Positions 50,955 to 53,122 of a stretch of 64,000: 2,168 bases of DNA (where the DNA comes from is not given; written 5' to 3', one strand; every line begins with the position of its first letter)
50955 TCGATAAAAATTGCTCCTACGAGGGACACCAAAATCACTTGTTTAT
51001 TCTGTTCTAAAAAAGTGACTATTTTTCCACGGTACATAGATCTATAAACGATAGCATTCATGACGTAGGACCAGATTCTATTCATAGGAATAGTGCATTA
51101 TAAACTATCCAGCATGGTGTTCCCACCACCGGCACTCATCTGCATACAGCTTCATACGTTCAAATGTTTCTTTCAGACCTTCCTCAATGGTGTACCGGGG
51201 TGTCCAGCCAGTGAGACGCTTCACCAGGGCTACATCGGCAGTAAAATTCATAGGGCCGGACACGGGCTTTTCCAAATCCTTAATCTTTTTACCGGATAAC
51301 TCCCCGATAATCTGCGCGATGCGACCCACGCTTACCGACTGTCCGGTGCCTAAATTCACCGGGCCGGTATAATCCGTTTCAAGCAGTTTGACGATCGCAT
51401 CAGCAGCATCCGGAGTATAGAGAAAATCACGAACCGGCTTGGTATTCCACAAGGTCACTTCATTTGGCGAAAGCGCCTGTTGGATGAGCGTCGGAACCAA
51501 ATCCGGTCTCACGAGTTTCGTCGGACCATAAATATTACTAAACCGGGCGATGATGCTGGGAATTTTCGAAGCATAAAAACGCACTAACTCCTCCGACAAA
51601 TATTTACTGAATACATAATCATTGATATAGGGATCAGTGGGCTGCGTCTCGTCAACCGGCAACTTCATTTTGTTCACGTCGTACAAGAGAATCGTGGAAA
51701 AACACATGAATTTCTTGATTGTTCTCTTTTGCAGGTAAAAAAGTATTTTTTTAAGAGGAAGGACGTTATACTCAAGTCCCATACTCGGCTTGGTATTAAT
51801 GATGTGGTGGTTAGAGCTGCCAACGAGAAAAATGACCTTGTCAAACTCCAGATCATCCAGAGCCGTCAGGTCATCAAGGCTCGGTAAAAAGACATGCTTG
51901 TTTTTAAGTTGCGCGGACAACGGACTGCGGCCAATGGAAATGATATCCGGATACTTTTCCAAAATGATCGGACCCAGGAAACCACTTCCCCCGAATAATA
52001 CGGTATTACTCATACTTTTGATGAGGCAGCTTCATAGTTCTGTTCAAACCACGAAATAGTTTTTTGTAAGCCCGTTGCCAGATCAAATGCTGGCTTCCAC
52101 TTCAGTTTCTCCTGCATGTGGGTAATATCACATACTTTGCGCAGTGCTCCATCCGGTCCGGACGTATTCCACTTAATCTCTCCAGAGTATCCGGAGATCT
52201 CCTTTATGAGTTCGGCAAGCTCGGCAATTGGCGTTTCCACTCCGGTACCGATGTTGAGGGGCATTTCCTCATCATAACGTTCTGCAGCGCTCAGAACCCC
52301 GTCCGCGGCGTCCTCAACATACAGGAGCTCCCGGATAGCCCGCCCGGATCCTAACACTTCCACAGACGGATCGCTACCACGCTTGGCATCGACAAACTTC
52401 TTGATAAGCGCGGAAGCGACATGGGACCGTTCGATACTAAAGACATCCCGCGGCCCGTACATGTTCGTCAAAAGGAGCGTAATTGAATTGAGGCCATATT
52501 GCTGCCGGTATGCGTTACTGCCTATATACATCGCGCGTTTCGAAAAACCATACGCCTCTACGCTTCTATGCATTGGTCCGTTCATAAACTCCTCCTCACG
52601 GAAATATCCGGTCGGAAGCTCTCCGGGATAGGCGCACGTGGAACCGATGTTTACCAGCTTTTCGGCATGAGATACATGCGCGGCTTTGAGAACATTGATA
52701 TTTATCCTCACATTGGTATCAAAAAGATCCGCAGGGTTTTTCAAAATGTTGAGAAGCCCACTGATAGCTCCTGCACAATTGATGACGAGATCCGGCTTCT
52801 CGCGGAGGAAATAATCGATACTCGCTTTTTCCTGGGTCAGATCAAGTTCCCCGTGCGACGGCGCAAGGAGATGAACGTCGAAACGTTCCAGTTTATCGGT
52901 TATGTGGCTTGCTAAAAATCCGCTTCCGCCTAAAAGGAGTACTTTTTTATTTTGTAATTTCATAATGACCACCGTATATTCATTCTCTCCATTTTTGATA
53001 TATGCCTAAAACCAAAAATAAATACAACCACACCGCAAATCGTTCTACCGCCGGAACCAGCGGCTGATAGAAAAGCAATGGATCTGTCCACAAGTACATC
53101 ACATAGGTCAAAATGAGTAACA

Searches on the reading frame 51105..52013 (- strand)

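Call 78: search_protein_families(library=pfam, proteins=[window:51105-52013:-], max_evalue=0.0001)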
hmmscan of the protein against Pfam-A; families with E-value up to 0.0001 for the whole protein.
window:51105-52013:- (302 aa): 3 families
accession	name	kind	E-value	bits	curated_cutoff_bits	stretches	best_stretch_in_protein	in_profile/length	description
PF01370.27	Epimerase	-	5.3e-21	75.6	20.9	1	6-217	3-231/240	NAD dependent epimerase/dehydratase family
PF16363.11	GDP_Man_Dehyd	-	2.5e-17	63.8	27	1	51-283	70-332/332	GDP-mannose 4,6 dehydratase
PF07993.18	NAD_binding_4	-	1.7e-07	31.1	20.1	1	83-164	112-210/258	Male sterility protein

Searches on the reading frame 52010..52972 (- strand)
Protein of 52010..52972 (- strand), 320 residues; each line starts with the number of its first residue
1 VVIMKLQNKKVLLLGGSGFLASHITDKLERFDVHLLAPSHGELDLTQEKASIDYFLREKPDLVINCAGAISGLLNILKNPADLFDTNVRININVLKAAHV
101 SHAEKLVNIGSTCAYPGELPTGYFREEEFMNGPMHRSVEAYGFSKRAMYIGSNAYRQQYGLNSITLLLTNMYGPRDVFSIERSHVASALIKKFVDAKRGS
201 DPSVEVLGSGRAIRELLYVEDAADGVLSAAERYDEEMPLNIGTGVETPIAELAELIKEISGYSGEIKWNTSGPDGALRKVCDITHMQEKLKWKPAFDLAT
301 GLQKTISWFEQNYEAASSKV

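Call 78: search_protein_families(library=pfam, proteins=[window:52010-52972:-], max_evalue=0.0001)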
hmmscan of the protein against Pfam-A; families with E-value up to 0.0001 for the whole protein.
window:52010-52972:- (320 aa): 3 families
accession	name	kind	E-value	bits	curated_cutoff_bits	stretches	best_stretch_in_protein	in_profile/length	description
PF01370.27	Epimerase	-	1.7e-46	159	20.9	1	11-242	1-240/240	NAD dependent epimerase/dehydratase family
PF16363.11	GDP_Man_Dehyd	-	8.4e-19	68.6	27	1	42-305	58-332/332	GDP-mannose 4,6 dehydratase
PF04321.23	RmlD_sub_bind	-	1e-07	31.7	27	1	10-127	2-117/287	RmlD substrate binding domain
